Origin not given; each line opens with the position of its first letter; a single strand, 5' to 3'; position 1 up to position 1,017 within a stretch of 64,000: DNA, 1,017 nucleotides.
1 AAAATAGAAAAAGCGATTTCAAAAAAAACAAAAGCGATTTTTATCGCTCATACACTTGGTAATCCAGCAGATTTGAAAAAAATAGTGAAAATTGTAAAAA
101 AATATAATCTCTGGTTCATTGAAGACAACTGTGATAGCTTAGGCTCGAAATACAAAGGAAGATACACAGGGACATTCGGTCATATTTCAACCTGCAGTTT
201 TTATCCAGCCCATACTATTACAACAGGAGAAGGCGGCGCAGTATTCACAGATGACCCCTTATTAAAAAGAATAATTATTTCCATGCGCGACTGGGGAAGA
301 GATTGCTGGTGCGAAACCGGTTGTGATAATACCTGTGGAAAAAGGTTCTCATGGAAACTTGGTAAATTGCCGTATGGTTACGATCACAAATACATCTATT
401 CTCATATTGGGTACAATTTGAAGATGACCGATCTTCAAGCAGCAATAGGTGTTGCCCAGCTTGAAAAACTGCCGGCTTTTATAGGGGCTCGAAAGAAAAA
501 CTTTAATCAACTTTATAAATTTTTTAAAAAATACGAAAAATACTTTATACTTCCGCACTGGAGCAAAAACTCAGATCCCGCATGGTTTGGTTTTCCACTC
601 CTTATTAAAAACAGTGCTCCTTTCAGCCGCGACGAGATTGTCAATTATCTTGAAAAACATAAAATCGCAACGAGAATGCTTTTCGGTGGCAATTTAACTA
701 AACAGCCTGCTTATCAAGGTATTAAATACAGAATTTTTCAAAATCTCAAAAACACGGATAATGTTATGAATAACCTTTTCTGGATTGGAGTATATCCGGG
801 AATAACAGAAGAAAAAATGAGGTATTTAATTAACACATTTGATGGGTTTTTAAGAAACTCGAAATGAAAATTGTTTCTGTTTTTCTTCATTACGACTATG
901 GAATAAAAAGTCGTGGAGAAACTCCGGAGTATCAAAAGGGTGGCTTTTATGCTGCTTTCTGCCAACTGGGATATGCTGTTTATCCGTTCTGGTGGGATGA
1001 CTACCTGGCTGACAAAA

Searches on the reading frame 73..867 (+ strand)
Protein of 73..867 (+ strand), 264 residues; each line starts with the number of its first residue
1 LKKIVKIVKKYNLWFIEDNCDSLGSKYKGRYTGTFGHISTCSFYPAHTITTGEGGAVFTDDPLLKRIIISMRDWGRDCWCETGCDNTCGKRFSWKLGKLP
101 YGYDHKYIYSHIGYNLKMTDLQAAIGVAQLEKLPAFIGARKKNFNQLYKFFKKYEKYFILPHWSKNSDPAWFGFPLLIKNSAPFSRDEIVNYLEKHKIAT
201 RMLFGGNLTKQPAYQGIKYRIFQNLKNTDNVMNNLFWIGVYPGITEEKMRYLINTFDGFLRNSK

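Call 3: search_protein_families(library=pfam, proteins=[window:73-867:+], max_evalue=0.01)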
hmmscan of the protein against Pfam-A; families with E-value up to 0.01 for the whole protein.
window:73-867:+ (264 aa): 1 family
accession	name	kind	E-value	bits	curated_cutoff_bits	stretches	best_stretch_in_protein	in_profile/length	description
PF01041.23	DegT_DnrJ_EryC1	-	5.2e-55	187.5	19.8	1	1-255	128-358/360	DegT/DnrJ/EryC1/StrS aminotransferase family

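Call 9: search_protein_families(library=ncbifam, proteins=[window:73-867:+], max_evalue=0.01)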
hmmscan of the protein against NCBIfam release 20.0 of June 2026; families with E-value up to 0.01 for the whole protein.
window:73-867:+ (264 aa): 7 families
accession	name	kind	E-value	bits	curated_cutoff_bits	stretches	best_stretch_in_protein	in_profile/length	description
NF011936.0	PRK15407.1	equivalog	4.2e-133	444.3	423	1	2-262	178-438/440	lipopolysaccharide biosynthesis protein RfbH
TIGR04181.1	NHT_00031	hypoth_equivalog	1.1e-35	123.2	420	2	105-231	230-349/359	LegC family aminotransferase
TIGR03588.1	PseC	equivalog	4.4e-34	118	423.5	1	1-256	138-376/380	UDP-4-amino-4,6-dideoxy-N-acetyl-beta-L-altrosamine transaminase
NF008687.0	PRK11706.1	equivalog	2.5e-25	89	375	2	1-65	135-199/375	dTDP-4-amino-4,6-dideoxygalactose transaminase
TIGR02379.1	ECA_wecE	subfamily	7.1e-21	74.4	434.85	1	1-256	135-371/376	dTDP-4-amino-4,6-dideoxy-D-glucose transaminase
NF008658.2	PRK11658.1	equivalog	4.7e-17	61.7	631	1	3-256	139-373/379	UDP-4-amino-4-deoxy-L-arabinose aminotransferase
TIGR04427.1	PLP_DesI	equivalog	1.2e-15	57.5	650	2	3-78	156-231/390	dTDP-4-dehydro-6-deoxyglucose aminotransferase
